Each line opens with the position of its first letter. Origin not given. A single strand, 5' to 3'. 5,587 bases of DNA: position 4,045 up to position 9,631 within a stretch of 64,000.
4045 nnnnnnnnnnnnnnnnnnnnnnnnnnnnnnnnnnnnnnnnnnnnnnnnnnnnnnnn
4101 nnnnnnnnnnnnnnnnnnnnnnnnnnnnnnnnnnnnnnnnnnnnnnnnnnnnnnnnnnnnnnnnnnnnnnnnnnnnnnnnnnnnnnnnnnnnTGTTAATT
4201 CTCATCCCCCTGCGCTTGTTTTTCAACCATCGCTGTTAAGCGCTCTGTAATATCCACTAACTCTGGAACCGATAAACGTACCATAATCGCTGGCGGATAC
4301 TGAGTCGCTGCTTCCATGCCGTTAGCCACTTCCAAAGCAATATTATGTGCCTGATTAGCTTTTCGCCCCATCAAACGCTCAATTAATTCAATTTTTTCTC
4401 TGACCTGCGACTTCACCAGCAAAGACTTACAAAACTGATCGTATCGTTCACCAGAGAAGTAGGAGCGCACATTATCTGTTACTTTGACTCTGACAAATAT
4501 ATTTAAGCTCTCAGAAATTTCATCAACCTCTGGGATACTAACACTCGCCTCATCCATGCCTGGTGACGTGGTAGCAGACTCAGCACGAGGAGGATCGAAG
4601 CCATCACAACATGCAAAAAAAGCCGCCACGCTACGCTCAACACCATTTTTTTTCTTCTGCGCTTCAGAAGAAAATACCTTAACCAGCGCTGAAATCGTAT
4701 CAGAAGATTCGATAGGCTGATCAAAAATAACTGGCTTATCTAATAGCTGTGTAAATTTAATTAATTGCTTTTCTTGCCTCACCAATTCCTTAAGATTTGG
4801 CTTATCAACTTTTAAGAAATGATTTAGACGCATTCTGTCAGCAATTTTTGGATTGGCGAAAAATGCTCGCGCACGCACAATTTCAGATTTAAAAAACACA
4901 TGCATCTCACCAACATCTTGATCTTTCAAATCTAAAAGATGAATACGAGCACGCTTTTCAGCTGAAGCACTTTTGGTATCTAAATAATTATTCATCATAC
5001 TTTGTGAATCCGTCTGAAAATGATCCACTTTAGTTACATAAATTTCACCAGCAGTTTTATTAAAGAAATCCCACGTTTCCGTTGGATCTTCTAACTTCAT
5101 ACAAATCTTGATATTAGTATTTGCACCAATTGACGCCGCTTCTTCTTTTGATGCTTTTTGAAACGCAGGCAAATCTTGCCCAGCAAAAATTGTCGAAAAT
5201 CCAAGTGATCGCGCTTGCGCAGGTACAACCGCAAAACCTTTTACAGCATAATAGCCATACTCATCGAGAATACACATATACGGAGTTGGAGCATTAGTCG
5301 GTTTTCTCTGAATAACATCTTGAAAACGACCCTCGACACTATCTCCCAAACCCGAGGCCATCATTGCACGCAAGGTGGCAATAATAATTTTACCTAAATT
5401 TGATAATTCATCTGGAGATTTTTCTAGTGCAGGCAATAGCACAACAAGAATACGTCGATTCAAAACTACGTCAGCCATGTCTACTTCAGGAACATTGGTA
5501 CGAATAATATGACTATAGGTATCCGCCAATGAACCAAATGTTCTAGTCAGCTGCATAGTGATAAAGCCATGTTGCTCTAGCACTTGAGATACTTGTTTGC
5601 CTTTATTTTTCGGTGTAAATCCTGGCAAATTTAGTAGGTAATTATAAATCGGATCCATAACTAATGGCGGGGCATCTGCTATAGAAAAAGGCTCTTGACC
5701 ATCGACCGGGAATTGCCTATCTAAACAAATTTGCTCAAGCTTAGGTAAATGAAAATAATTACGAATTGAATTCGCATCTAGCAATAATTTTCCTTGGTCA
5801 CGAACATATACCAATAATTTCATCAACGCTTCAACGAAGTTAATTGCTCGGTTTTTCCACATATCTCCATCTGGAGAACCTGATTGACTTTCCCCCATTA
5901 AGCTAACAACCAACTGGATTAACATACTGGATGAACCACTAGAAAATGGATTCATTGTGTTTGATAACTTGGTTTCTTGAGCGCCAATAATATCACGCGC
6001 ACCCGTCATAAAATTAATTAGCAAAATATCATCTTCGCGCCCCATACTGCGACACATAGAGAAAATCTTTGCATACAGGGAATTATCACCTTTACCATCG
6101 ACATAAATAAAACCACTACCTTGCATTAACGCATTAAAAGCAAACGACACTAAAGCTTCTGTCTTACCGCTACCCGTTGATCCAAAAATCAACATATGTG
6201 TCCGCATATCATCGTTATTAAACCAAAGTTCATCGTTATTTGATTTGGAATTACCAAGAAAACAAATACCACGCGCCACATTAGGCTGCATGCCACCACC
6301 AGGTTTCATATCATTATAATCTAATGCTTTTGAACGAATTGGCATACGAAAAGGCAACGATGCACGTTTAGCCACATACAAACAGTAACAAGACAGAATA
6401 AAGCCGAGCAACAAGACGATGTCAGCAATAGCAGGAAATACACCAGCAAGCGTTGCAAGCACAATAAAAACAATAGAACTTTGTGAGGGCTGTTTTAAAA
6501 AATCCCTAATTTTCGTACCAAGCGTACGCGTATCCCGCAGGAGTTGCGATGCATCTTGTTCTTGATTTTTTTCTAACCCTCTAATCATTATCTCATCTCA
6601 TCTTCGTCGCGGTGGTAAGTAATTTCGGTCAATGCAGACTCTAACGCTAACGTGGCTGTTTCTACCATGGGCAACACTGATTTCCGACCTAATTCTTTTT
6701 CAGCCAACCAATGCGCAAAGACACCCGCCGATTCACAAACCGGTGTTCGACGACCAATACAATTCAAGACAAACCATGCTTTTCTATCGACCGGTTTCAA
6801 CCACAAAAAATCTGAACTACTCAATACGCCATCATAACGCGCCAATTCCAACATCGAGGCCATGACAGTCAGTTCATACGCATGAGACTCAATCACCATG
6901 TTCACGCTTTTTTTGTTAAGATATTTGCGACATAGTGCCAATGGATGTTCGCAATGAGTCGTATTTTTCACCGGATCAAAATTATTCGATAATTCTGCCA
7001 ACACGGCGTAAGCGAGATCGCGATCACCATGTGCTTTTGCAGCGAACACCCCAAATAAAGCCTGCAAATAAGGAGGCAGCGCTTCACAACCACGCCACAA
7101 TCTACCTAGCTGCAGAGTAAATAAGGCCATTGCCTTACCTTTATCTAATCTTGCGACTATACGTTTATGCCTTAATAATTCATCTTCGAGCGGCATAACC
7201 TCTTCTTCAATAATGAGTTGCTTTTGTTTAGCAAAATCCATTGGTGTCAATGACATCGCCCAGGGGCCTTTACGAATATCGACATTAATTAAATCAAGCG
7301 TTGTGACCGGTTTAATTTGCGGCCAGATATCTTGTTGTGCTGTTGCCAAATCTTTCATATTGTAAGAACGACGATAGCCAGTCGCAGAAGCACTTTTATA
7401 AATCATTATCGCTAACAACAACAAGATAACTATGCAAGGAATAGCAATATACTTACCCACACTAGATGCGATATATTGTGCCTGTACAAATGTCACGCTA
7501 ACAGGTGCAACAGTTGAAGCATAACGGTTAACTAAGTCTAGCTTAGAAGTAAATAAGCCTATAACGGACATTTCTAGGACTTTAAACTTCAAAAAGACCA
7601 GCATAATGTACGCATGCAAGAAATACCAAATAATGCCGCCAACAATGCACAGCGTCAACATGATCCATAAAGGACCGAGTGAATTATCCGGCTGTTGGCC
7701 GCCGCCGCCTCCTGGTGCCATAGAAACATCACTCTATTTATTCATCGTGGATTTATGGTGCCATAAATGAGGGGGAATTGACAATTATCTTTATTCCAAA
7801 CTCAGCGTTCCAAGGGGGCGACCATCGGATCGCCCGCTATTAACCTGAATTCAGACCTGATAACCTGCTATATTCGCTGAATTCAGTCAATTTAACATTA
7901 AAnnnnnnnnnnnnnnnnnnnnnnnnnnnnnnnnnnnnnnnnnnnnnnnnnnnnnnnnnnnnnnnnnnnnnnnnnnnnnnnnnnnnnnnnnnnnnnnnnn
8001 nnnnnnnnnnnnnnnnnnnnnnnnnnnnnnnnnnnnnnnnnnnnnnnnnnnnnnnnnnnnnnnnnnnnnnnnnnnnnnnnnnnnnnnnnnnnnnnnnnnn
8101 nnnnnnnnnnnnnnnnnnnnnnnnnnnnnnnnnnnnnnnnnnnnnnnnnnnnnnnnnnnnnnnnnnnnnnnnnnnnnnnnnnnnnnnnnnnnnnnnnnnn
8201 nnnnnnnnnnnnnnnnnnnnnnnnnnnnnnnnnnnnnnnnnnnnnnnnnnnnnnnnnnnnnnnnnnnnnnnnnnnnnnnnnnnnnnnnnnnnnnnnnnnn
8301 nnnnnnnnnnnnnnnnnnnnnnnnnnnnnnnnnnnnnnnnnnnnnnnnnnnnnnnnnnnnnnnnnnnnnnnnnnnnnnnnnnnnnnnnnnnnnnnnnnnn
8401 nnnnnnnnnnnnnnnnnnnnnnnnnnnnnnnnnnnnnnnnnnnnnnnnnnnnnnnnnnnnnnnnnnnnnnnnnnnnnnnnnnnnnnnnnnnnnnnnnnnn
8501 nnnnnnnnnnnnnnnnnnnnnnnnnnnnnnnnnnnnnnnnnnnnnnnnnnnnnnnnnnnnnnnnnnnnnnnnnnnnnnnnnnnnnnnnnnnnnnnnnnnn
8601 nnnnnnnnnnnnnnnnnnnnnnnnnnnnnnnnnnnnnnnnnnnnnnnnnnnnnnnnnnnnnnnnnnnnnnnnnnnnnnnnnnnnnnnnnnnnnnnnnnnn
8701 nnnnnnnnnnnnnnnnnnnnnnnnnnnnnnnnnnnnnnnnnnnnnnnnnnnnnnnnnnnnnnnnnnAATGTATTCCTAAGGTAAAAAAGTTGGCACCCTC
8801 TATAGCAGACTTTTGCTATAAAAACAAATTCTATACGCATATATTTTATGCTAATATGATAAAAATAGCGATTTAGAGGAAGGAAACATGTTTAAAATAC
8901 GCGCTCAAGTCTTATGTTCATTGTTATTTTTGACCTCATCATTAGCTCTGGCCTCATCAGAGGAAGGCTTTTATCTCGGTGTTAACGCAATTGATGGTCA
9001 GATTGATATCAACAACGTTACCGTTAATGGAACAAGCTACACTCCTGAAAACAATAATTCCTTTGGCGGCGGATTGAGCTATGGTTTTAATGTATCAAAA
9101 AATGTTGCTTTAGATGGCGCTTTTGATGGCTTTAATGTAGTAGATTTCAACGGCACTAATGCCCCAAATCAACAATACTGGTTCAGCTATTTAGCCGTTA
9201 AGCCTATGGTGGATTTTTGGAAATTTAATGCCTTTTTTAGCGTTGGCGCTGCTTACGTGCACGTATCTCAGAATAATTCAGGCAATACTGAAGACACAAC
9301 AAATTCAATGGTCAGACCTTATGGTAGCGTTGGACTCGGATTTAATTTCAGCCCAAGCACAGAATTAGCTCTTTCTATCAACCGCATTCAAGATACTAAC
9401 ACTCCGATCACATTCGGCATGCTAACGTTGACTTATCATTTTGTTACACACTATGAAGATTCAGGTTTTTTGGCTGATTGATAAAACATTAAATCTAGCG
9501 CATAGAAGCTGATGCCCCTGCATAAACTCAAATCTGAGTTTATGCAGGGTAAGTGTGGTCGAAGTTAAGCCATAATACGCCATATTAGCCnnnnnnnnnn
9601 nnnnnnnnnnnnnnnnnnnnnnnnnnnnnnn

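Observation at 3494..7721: Isolated dotM-dotL-dotK (icmP-icmO-icmN) module with no other T4BSS genes nearby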

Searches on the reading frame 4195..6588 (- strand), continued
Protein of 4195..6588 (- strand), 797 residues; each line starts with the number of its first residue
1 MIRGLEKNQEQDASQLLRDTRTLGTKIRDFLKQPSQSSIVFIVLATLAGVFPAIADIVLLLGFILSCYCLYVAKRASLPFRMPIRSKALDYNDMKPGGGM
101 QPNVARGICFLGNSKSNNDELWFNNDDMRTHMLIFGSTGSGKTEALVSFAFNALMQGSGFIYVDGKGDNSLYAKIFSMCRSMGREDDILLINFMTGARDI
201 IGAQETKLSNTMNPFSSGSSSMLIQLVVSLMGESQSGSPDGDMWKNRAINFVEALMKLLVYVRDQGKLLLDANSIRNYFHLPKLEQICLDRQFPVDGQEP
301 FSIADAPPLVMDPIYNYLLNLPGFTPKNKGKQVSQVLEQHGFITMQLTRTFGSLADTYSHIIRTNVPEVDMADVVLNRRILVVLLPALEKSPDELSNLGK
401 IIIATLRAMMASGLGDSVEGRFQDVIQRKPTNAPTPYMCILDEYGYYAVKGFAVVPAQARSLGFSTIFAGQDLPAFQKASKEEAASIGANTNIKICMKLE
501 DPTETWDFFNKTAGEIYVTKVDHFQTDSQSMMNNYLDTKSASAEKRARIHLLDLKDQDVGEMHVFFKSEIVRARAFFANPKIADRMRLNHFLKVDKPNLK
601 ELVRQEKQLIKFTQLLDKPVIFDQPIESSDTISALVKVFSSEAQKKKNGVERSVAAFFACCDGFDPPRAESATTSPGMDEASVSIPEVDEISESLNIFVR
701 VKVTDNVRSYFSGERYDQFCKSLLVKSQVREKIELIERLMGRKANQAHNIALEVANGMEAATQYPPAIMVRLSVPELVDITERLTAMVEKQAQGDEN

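Call 64: list_cluster_members(proteins=[P0132, P0133, P0134, P0135, P0136, P0139, P0129, P0128, P0122, P0123])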
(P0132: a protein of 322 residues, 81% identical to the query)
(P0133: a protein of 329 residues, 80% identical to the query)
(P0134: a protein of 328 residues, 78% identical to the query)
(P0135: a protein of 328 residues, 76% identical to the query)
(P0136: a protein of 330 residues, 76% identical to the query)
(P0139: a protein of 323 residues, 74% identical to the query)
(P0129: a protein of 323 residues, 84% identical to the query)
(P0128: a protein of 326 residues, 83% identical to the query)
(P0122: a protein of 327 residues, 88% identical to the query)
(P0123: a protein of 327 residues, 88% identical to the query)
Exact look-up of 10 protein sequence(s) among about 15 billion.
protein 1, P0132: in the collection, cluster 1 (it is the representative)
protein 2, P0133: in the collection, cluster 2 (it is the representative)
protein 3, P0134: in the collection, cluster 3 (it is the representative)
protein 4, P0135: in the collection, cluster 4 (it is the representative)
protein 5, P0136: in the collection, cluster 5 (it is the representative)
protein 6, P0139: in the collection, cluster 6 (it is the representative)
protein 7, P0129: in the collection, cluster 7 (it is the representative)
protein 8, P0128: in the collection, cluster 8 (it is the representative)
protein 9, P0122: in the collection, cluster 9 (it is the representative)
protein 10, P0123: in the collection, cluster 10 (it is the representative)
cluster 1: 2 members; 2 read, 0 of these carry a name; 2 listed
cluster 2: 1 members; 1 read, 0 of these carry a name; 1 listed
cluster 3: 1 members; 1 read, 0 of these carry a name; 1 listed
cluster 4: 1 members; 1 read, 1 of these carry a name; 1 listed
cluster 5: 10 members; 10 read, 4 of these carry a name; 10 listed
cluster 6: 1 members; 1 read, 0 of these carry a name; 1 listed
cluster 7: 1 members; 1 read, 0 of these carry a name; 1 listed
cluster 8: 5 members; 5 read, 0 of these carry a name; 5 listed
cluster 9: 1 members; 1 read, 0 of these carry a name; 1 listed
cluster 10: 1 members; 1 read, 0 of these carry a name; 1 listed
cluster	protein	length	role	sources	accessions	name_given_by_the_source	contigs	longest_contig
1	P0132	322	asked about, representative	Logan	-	-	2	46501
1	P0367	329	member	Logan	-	-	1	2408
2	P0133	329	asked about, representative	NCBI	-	-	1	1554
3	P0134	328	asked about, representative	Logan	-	-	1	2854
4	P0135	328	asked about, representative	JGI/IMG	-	intracellular multiplication protein IcmK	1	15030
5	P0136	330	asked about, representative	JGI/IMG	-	-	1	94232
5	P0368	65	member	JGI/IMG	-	intracellular multiplication protein IcmK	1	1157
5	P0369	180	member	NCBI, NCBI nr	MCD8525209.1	MAG: DotH/IcmK family type IV secretion protein [Gammaproteobacteria bacterium] | DotH/IcmK family type IV secretion protein [Gammaproteobacteria bacterium]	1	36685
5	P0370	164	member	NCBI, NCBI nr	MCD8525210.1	MAG: DotH/IcmK family type IV secretion protein [Gammaproteobacteria bacterium] | DotH/IcmK family type IV secretion protein [Gammaproteobacteria bacterium]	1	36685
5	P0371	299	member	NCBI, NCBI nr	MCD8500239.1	MAG: DotH/IcmK family type IV secretion protein [Gammaproteobacteria bacterium] | DotH/IcmK family type IV secretion protein [Gammaproteobacteria bacterium]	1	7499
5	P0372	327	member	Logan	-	-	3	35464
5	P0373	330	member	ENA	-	-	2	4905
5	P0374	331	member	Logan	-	-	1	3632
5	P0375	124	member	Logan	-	-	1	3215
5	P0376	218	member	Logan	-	-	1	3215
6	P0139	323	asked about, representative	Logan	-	-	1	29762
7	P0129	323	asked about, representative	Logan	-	-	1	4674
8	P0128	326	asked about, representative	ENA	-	-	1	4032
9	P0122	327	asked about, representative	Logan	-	-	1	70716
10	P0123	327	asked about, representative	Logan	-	-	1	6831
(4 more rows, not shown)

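Call 66: list_cluster_members(proteins=[L017:9380-10000:+, L018:9359-9979:+, L004:13011-13631:+, L012:3266-3886:+, L017:16032-19055:+, L018:15956-19051:+, L017:15402-16019:+, L018:15381-15998:+, L017:10996-13380:+, L018:10972-13389:+])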
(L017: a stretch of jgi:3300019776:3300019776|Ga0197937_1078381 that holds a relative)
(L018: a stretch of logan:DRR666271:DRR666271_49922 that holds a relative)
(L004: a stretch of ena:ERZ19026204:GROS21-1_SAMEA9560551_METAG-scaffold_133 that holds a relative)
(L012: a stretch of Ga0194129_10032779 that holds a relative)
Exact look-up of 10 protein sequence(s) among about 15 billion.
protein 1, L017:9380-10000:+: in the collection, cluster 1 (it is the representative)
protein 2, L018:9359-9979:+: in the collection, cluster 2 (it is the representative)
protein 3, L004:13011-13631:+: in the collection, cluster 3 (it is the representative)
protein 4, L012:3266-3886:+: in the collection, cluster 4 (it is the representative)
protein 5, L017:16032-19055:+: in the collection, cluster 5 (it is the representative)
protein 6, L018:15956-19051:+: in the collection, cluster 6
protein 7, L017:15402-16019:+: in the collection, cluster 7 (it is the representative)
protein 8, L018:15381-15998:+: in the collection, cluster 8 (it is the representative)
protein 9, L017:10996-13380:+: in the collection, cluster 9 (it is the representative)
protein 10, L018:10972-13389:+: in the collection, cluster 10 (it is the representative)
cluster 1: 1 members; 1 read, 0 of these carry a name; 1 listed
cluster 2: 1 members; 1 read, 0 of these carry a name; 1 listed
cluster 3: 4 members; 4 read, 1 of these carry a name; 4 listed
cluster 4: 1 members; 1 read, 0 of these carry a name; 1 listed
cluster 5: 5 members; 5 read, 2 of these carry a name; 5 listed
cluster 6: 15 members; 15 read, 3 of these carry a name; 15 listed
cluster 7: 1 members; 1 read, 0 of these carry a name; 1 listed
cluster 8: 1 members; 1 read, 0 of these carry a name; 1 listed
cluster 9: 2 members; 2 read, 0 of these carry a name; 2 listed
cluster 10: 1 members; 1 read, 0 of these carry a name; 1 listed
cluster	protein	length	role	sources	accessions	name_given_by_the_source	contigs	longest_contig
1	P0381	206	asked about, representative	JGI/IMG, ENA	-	-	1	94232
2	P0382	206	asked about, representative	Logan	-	-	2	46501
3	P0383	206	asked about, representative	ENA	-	-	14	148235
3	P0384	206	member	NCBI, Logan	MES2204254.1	MAG: type IVB secretion system apparatus protein IcmL/DotI [Pseudomonadota bacterium]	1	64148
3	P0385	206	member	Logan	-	-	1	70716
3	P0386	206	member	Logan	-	-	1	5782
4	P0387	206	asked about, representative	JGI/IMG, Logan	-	-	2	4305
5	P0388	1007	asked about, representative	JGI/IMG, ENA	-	-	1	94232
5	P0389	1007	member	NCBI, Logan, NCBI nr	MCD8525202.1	MAG: type IV secretion protein IcmB [Gammaproteobacteria bacterium] | type IV secretion protein IcmB [Gammaproteobacteria bacterium]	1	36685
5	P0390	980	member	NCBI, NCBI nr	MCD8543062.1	MAG: type IV secretion protein IcmB, partial [Gammaproteobacteria bacterium] | type IV secretion protein IcmB [Gammaproteobacteria bacterium]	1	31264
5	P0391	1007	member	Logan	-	-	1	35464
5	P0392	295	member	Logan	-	-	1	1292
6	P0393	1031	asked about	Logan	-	-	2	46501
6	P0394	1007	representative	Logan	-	-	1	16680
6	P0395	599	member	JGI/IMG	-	intracellular multiplication protein IcmB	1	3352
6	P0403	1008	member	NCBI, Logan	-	-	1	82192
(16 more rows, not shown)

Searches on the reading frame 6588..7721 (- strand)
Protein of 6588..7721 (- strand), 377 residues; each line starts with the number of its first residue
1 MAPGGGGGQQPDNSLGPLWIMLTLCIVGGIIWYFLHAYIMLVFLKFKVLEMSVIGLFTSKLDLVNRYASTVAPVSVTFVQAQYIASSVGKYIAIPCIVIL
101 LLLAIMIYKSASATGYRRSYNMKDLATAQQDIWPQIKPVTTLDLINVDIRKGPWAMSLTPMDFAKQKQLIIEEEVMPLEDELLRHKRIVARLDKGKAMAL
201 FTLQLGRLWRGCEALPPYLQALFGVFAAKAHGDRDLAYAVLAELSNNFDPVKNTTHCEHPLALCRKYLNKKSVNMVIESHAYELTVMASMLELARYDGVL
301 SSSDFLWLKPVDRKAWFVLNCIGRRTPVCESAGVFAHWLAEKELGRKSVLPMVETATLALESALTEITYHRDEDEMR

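Call 3: search_protein_families(library=pfam, proteins=[window:6588-7721:-])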
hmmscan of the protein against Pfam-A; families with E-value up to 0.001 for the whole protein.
window:6588-7721:- (377 aa): 1 family
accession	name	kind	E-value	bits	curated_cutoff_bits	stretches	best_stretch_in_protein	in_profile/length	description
PF23127.1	DotM_C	-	6.9e-52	176.6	27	1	196-361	2-171/172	DotM, C-terminal cytoplasmic domain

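Call 4: search_protein_families(library=ncbifam, proteins=[window:6588-7721:-])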
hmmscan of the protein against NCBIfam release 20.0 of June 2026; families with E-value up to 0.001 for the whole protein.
window:6588-7721:- (377 aa): 1 family
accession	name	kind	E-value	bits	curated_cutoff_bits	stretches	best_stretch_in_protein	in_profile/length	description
NF033890.1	DotM_IcmP_IVB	equivalog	1.4e-122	409.2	230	1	17-370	2-355/356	type IVB secretion system coupling complex protein DotM/IcmP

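Call 14: find_related_loci(query=window:6588-7721:-, collection=genome_contigs, flank=10000)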
Query window:6588-7721:- (377 aa) in genome_contigs; peptide patterns used: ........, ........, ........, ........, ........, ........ (x = any residue, [..] = any of these).
58 stretches matched a pattern; 3 encode a relative of the query (tblastn E <= 1e-3); 3 distinct loci.
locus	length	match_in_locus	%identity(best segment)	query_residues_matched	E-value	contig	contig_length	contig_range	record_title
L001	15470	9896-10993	79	9-374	0e+0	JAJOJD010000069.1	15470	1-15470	MAG: Gammaproteobacteria bacterium isolate S5C1339 S5CNODE_250_length_15470_cov_4.149775, whole genome shotgun sequence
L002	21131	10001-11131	76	1-373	0e+0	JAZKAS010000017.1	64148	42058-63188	MAG: Pseudomonadota bacterium isolate ADI_H3L2_1_122_18_3-bin039_1 ADIH3L21_B039_1_000000000017, whole genome shotgun se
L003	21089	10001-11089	80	12-374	0e+0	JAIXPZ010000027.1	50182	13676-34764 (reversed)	MAG: Legionellales bacterium isolate C4_MAG_00008 pond_C4_MAG_00008_000000000046, whole genome shotgun sequence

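Call 32: search_solved_structures(query=window:6588-7721:-)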
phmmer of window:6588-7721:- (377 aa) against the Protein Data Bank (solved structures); distinct sequences matched with E-value up to 0.001: 6.
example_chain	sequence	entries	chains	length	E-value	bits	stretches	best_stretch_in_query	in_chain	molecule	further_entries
6sz9_B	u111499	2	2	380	1.1e-87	297.7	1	11-368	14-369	IcmP (DotM)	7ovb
6exa_A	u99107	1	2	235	3.2e-60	207.4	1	147-368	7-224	IcmP (DotM)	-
6exe_A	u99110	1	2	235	8.4e-60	206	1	147-368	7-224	IcmP (DotM)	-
6exb_A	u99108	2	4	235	8.4e-60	206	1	147-368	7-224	IcmP (DotM)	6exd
6exc_A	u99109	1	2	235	5.8e-59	203.3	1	147-368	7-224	IcmP (DotM)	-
5x1u_A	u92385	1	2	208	7.8e-53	183.1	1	158-367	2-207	Uncharacterized protein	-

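Call 65: search_solved_structures(query=window:6588-7721:-, show_alignments=1, max_evalue=1e-70)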
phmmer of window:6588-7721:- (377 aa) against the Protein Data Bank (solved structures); distinct sequences matched with E-value up to 1e-70: 1.
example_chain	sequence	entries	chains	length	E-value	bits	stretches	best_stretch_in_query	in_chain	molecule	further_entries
6sz9_B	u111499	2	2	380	1.1e-87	297.7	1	11-368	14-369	IcmP (DotM)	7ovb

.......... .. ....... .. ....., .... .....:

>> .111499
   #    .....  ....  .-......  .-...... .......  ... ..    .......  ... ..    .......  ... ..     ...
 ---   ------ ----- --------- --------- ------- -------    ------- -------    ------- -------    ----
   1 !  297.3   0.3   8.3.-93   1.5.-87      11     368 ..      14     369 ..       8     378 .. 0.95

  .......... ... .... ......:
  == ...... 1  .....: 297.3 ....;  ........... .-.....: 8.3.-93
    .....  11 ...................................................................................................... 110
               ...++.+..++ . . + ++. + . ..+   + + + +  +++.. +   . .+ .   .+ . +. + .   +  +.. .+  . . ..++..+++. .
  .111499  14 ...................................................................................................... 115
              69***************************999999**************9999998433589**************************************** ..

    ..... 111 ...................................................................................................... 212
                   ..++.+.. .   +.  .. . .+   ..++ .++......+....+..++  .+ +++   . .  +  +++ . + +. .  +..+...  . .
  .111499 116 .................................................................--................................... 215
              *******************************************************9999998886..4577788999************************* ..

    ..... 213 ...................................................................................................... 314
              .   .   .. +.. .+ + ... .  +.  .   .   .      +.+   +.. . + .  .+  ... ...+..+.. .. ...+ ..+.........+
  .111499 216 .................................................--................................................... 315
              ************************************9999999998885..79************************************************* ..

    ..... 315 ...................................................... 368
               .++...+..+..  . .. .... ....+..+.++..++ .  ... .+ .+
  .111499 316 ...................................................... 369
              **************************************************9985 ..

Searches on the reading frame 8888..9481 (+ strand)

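Call 3: search_protein_families(library=pfam, proteins=[window:8888-9481:+])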
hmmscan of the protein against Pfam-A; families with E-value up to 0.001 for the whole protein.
window:8888-9481:+ (197 aa): 2 families
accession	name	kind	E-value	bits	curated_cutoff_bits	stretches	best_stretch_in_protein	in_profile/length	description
PF13505.12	OMP_b-brl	-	2e-09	38.3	28.7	1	10-170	3-160/175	Outer membrane protein beta-barrel domain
PF01389.23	OmpA_membrane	-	0.0005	20.3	21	1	25-163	3-143/180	OmpA-like transmembrane domain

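Call 4: search_protein_families(library=ncbifam, proteins=[window:8888-9481:+])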
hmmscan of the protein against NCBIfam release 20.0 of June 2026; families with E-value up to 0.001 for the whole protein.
window:8888-9481:+ (197 aa): 1 family
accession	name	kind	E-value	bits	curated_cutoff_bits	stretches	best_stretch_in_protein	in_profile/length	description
NF052636.1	Rick_Adr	subfamily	2.1e-05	24.2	210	1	9-92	9-90/224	adhesin Adr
